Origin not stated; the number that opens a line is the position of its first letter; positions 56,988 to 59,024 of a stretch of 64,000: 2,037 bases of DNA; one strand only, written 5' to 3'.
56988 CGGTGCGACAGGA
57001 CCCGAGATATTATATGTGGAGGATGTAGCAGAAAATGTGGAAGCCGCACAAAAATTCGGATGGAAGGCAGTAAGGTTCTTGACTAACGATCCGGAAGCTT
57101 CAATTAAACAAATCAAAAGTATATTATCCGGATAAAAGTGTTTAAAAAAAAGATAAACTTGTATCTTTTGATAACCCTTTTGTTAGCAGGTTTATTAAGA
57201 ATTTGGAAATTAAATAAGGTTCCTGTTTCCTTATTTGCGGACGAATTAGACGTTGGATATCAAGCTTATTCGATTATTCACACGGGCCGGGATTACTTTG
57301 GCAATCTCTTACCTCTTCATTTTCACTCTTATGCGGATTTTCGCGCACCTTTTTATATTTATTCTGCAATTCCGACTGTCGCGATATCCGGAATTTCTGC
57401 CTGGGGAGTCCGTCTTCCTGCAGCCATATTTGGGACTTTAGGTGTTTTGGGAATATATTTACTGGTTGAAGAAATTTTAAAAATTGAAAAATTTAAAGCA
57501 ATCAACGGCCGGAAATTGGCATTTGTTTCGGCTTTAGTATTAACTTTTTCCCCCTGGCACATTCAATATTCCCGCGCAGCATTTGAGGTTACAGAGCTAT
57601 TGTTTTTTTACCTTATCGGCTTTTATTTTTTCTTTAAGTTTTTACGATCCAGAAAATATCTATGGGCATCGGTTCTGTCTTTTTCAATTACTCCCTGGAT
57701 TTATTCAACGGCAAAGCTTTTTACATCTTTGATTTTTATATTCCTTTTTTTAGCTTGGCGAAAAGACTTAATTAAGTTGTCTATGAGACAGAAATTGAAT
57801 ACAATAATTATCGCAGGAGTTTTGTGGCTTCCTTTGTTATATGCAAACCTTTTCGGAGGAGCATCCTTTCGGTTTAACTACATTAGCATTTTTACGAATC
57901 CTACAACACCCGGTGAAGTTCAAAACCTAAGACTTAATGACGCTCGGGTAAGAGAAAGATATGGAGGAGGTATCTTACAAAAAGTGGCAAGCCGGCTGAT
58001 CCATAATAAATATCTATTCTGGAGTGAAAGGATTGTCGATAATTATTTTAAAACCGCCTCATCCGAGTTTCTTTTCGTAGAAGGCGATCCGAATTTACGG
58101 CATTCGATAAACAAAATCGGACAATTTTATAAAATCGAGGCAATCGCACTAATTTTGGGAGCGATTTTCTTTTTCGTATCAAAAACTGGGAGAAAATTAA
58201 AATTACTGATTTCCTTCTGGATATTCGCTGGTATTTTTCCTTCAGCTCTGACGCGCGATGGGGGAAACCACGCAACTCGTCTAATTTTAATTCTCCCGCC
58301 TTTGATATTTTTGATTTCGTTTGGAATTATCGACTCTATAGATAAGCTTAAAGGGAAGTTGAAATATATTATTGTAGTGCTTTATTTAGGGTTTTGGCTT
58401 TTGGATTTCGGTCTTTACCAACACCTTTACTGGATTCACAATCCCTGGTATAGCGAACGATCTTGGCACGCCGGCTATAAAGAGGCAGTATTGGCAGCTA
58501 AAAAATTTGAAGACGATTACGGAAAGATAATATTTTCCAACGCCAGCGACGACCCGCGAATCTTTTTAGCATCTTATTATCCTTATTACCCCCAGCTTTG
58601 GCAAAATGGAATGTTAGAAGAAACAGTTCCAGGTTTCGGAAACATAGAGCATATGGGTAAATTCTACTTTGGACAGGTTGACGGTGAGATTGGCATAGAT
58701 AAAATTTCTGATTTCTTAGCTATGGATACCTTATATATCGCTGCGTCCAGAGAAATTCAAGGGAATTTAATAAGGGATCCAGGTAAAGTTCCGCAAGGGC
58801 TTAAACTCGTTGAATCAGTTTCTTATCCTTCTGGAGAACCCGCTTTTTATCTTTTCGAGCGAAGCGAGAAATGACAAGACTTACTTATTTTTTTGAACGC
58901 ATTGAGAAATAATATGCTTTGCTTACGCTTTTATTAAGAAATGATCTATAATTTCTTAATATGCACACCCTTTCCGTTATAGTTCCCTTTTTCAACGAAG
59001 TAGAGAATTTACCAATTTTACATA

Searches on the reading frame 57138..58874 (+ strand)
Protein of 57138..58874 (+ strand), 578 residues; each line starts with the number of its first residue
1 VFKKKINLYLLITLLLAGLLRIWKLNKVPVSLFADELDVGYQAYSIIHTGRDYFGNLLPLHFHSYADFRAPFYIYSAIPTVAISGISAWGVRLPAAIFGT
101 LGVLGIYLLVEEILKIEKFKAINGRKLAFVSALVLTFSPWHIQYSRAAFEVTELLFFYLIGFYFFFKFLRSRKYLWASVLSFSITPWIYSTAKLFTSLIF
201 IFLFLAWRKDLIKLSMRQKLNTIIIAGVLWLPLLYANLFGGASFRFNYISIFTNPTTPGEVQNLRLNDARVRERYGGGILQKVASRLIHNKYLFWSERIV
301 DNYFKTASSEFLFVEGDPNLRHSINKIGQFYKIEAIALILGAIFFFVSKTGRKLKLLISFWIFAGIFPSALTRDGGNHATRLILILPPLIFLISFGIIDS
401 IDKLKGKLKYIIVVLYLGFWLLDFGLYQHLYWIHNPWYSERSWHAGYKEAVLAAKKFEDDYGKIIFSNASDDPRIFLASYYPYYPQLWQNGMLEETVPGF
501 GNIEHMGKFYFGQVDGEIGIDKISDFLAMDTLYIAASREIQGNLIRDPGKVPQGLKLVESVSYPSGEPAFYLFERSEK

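Call 64: search_protein_families(library=pfam, proteins=[window:57138-58874:+], max_evalue=0.001)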
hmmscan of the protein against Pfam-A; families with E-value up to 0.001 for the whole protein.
window:57138-58874:+ (578 aa): 1 family
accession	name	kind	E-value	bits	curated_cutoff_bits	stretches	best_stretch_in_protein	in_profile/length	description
PF13231.12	PMT_2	-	5.6e-05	23.8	26.1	1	71-234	4-158/160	Dolichyl-phosphate-mannose-protein mannosyltransferase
